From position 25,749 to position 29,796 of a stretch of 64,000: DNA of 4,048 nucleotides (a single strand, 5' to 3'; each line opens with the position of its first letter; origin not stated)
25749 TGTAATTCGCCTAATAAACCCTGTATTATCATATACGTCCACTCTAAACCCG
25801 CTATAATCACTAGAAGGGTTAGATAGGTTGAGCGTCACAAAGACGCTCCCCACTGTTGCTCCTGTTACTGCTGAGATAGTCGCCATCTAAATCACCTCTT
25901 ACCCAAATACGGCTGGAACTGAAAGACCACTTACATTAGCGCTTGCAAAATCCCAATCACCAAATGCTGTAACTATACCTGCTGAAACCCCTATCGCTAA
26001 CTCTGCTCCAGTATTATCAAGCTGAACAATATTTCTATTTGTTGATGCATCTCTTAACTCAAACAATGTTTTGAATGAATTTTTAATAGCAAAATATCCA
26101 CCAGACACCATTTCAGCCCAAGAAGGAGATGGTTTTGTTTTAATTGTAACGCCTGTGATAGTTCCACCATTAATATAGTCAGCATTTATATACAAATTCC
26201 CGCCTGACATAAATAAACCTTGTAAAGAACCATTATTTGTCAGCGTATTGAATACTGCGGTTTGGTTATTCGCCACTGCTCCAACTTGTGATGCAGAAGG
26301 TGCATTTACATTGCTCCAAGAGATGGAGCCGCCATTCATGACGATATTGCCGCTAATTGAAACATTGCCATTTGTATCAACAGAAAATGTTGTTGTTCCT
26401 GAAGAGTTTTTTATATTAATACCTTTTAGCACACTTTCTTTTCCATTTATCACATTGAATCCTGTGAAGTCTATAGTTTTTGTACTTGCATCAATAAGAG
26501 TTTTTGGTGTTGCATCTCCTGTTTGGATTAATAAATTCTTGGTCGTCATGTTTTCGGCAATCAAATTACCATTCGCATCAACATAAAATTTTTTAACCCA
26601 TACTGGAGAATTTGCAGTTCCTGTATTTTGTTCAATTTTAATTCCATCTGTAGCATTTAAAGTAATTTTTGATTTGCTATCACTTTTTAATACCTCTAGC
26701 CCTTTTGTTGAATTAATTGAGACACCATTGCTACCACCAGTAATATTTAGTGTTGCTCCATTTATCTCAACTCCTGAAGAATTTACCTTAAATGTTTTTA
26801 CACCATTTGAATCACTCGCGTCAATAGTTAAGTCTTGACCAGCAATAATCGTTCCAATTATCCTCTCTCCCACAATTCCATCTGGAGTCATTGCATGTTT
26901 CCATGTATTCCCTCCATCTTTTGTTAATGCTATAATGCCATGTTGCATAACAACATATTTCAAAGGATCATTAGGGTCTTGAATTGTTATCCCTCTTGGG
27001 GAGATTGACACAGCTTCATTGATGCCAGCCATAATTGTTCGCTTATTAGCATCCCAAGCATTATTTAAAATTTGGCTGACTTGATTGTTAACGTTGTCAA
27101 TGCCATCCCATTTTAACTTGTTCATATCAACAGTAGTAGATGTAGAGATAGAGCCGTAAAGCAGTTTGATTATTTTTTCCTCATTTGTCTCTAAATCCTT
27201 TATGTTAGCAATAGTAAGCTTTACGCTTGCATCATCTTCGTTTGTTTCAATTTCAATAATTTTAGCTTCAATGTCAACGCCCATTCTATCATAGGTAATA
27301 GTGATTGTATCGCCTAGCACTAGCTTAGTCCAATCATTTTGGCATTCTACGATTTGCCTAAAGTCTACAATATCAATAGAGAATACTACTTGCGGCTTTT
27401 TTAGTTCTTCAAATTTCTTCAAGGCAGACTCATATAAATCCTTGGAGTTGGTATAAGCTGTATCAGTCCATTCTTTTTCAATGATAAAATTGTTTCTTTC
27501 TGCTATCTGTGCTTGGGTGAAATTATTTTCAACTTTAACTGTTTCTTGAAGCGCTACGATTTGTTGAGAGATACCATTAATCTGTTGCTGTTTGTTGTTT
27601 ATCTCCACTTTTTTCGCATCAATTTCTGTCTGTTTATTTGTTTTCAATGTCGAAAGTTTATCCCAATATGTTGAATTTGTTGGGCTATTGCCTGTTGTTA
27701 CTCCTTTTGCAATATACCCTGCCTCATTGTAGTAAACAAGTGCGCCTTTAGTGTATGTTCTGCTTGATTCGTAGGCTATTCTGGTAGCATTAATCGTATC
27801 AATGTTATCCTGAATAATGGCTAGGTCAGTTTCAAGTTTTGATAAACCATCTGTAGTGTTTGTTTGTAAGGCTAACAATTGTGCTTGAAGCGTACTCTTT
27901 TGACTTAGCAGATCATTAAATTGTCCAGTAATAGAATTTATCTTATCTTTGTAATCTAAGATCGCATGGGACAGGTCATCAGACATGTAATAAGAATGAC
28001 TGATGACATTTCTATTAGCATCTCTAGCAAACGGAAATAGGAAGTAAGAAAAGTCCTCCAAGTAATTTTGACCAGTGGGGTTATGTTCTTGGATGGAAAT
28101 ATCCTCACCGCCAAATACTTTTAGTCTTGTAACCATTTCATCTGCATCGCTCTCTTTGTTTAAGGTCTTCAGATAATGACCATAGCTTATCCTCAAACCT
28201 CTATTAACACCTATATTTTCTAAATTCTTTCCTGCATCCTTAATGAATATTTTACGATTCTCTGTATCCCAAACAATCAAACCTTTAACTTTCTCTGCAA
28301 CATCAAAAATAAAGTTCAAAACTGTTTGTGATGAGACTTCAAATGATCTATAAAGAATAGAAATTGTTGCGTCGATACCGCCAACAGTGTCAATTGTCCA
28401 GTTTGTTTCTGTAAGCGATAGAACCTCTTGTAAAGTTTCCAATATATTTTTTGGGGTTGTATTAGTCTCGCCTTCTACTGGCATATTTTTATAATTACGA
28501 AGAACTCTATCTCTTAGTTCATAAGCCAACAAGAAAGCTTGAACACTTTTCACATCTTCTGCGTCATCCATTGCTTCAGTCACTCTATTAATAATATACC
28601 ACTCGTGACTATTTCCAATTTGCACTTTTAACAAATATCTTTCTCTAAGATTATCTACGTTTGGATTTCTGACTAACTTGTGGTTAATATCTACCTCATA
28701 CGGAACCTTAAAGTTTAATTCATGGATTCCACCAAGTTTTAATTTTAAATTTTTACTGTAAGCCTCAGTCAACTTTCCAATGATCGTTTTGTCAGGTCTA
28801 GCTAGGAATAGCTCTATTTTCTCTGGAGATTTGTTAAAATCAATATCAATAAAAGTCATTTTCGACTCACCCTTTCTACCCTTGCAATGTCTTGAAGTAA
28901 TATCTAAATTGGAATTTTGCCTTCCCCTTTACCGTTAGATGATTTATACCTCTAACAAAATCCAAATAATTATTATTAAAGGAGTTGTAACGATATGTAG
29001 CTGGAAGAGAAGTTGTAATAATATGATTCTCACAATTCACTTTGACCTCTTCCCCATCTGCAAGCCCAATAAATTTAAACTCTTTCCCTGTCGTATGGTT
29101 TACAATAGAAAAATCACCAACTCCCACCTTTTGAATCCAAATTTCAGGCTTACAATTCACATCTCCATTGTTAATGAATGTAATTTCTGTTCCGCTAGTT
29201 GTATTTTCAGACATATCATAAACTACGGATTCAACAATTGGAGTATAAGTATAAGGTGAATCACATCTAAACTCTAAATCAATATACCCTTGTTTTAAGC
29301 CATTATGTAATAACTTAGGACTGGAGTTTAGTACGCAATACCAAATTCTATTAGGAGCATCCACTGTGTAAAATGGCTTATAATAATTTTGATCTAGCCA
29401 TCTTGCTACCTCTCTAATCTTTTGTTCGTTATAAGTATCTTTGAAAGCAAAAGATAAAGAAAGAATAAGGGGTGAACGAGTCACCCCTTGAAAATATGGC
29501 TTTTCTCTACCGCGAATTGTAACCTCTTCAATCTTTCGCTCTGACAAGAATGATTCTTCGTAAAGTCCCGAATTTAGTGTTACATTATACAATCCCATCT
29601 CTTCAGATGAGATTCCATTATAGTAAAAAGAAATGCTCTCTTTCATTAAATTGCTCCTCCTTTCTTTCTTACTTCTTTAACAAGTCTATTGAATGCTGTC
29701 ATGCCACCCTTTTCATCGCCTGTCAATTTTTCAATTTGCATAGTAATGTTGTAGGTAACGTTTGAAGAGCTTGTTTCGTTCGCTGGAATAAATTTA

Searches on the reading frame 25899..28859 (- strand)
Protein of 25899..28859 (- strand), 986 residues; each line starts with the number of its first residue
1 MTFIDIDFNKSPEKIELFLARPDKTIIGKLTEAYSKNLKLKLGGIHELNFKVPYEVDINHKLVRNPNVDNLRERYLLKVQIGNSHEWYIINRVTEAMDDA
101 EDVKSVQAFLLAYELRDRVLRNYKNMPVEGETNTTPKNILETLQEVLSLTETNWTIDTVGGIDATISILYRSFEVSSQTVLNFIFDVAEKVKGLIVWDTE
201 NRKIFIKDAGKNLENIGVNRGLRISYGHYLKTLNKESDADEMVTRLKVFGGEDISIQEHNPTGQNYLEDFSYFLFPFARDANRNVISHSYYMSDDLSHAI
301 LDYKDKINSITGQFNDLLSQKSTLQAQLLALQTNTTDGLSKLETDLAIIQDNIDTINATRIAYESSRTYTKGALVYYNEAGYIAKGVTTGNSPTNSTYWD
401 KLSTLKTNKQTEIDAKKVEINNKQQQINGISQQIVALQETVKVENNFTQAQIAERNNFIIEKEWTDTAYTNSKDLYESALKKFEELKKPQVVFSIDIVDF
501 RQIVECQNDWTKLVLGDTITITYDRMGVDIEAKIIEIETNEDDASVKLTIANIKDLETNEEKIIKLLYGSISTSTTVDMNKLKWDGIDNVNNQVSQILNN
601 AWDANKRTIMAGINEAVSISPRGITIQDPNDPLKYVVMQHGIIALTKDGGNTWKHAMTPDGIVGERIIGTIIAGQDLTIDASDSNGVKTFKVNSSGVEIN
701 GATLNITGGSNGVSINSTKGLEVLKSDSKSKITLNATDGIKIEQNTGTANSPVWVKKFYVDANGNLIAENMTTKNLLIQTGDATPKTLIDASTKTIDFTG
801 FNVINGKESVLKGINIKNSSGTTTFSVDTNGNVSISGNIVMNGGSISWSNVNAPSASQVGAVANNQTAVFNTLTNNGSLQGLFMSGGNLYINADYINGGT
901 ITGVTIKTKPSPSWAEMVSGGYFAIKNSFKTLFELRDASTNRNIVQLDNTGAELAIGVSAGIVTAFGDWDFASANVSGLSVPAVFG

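Call 13: search_protein_families(library=phrogs, proteins=[window:25899-28859:-], max_evalue=0.0001)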
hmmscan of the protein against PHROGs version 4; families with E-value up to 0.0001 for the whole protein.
window:25899-28859:- (986 aa): 9 families
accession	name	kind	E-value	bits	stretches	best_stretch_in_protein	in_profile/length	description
phrog_6211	-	tail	1.6e-209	699.7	1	2-803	5-753/1168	minor tail protein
phrog_16381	-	unknown function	5.2e-73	246.8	2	15-324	17-311/2681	-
phrog_8704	-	tail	4.8e-61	207.5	2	408-714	364-665/1719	tail protein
phrog_5555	-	tail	6.6e-18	65.4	1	462-674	250-459/788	tail protein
phrog_13289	-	tail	2.3e-15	56.8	1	659-908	497-699/938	tail protein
phrog_1067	-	head and packaging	4.3e-10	39.7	1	64-268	51-242/991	minor head protein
phrog_18110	-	unknown function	9.8e-08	31.9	1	459-586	220-352/567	-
phrog_36443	-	unknown function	1.2e-06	27.6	1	456-600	239-397/1238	-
phrog_4311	-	head and packaging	8.3e-05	22.3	1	451-555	237-342/651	minor head protein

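Call 42: search_dna_similar(query=window:25899-28859:-, collection=phages, mode=protein, max_rows=25, max_evalue=1e-10)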
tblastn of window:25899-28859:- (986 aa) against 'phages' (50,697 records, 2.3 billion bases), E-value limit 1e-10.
Records with a match: 96; places in all: 98; records where one place covers at least 80% of the query: 4.
Best place of each record, by identity: <60% 96.
By first word of the organism name: Bacillus 59; Lactococcus 22; Mammaliicoccus 4; Staphylococcus 4; Brevibacillus 2; Clostridium 2; Alicyclobacillus 1; Psychrobacillus 1; Lysinibacillus 1.
By host as written in the record: Lactococcus lactis 17; Bacillus subtilis BEST7003 11; Bacillus anthracis Sterne 10; Bacillus subtilis 7; Bacillus anthracis 7; Bacillus cereus 6; Bacillus subtilis subsp. subtilis str. 168 5; Bacillus subtilis Delta6 3; and 23 more.
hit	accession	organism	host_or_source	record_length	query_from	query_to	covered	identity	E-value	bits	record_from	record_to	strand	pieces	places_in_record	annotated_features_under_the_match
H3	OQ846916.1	Alicyclobacillus phage KKP_3916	Alicyclobacillus acidoterrestris strain ...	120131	1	859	82%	36.5%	3e-96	552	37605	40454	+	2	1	hypothetical protein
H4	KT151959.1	Brevibacillus phage Sundance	Brevibacillus laterosporus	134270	5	816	82%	33.8%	3e-66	457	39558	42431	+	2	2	putative minor structural protein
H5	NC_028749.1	Brevibacillus phage Sundance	Brevibacillus laterosporus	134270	5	816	82%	33.8%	3e-66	457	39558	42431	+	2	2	minor tail protein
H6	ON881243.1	Bacillus phage PK-3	Bacillus sp.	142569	3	712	72%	37.9%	2e-139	468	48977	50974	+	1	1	tail protein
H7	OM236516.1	Bacillus phage FADO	Bacillus subtilis BEST7003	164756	3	712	72%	37.9%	2e-139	468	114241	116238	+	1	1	hypothetical protein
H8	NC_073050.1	Bacillus phage FADO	Bacillus subtilis BEST7003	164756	3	712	72%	37.9%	2e-139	468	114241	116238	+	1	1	hypothetical protein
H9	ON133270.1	Bacillus phage 2S-4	Rosselomorea vietnamensis FJAT-46955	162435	3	712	72%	37.7%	5e-139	467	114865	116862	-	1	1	none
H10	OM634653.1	Bacillus phage vB_BsuS_PJN02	Bacillus subtilis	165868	3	712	72%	37.7%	5e-139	467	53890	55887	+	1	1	tail endopeptidase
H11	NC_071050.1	Bacillus phage vB_BsuS_PJN02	Bacillus subtilis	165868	3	712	72%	37.7%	5e-139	467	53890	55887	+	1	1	tail endopeptidase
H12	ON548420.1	Bacillus phage vB_BanS-Thrax4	Bacillus anthracis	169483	3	728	74%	36.4%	2e-131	444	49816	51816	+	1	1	tail endopeptidase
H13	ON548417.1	Bacillus phage vB_BanS-Thrax1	Bacillus anthracis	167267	3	711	72%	37.1%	7e-128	434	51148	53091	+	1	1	tail endopeptidase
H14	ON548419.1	Bacillus phage vB_BanS-Thrax3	Bacillus anthracis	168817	3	711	72%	37.1%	8e-128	434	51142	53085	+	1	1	tail endopeptidase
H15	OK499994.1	Bacillus phage vB_BanS_Skywalker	Bacillus anthracis Sterne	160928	3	710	72%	36.9%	4e-133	449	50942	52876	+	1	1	tail endopeptidase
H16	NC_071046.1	Bacillus phage vB_BanS_Skywalker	Bacillus anthracis Sterne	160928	3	710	72%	36.9%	4e-133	449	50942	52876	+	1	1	tail endopeptidase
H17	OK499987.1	Bacillus phage vB_BanS_MrDarsey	Bacillus anthracis Sterne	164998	3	710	72%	36.9%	4e-133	449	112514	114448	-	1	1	tail endopeptidase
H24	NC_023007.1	Bacillus phage vB_BanS-Tsamsa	Bacillus anthracis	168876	3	710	72%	36.7%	1e-131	445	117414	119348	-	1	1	minor tail protein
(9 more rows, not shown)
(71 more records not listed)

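Call 44: get_annotated_region(hit=H24, flank=11000)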
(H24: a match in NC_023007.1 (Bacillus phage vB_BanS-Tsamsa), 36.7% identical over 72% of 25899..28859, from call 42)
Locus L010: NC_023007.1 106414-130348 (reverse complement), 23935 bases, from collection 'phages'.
description: Bacillus phage vB_BanS-Tsamsa, complete genome.
organism: Bacillus phage vB_BanS-Tsamsa (NCBI taxid 1308863)
taxonomy: Viruses; Duplodnaviria; Heunggongvirae; Uroviricota; Caudoviricetes; Joanripponvirinae; Tsamsavirus; Tsamsavirus tsamsa
host: Bacillus anthracis; source: -; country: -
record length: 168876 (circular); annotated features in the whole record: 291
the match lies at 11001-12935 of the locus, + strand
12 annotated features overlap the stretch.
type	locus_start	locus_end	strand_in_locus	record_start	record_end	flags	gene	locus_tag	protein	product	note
CDS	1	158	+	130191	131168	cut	-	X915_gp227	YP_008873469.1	hypothetical protein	gp227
CDS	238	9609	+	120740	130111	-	-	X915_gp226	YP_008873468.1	tail length tape measure protein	gp226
CDS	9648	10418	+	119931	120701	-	-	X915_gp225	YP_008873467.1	hypothetical protein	gp225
CDS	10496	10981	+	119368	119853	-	-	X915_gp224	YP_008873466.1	enoyl-CoA hydratase/carnithine racemase-like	gp224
CDS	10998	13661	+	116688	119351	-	-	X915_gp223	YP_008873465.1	minor tail protein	gp223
CDS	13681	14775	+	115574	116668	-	-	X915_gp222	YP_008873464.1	tail protein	gp222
CDS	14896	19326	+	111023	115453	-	-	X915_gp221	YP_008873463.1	tail protein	gp221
CDS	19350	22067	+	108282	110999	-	-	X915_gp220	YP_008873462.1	tail protein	gp220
CDS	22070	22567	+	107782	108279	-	-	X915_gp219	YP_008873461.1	tail fiber protein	gp219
CDS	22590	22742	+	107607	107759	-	-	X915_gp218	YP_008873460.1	hypothetical protein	gp218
CDS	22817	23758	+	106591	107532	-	-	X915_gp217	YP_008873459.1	amidase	gp217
CDS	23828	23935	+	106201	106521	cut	-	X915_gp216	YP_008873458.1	hol-like chemotaxis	gp216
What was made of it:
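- Closest known: Morons / lysogenic-conversion cassettes of temperate phages. Same: The distant relative Tsamsa has no such gene at that junction (call 44).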

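Call 45: get_annotated_region(hit=H3, flank=11000)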
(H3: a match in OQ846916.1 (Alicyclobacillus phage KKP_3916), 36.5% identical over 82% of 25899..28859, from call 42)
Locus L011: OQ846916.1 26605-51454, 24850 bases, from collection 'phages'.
description: Alicyclobacillus phage KKP_3916, complete genome.
organism: Alicyclobacillus phage KKP_3916 (NCBI taxid 3040651)
taxonomy: Viruses; Duplodnaviria; Heunggongvirae; Uroviricota; Caudoviricetes
host: Alicyclobacillus acidoterrestris strain KKP 3133; source: orchard soil; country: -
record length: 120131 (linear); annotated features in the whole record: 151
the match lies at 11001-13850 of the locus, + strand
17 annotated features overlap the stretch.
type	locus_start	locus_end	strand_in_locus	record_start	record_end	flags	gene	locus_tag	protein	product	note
CDS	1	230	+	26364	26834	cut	-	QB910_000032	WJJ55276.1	hypothetical protein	-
CDS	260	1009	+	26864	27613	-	-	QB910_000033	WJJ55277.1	hypothetical protein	-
CDS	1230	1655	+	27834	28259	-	-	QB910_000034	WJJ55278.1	hypothetical protein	-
CDS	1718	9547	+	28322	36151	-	-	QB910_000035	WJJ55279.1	hypothetical protein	-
CDS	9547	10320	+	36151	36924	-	-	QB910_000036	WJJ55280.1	hypothetical protein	-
CDS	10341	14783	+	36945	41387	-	-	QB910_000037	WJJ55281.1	hypothetical protein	-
CDS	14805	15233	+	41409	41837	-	-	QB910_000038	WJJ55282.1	hypothetical protein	-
CDS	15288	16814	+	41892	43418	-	-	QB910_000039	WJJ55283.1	hypothetical protein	-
CDS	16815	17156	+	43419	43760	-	-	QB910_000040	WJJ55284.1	hypothetical protein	-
CDS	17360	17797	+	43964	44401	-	-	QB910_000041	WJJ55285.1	hypothetical protein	-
CDS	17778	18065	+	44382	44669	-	-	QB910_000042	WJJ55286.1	hypothetical protein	-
CDS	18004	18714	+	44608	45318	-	-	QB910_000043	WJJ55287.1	hypothetical protein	-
CDS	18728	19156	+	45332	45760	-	-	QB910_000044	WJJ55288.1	hypothetical protein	-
CDS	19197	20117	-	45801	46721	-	-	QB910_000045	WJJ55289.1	hypothetical protein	-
CDS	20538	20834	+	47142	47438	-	-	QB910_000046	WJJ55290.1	hypothetical protein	-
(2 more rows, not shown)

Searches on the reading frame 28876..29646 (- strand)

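Call 13: search_protein_families(library=phrogs, proteins=[window:28876-29646:-], max_evalue=0.0001)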
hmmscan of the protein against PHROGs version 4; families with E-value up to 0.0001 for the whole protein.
window:28876-29646:- (256 aa): 4 families
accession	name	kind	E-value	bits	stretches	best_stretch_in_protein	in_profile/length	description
phrog_20852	-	unknown function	1.1e-38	134.3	1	155-256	112-214/214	-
phrog_33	-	tail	2.9e-36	126.7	1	4-253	36-281/651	distal tail protein Dit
phrog_15588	-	unknown function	4.3e-16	59.7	1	4-147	9-156/687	-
phrog_202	-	tail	1.2e-11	45.2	1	5-171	21-184/523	distal tail protein Dit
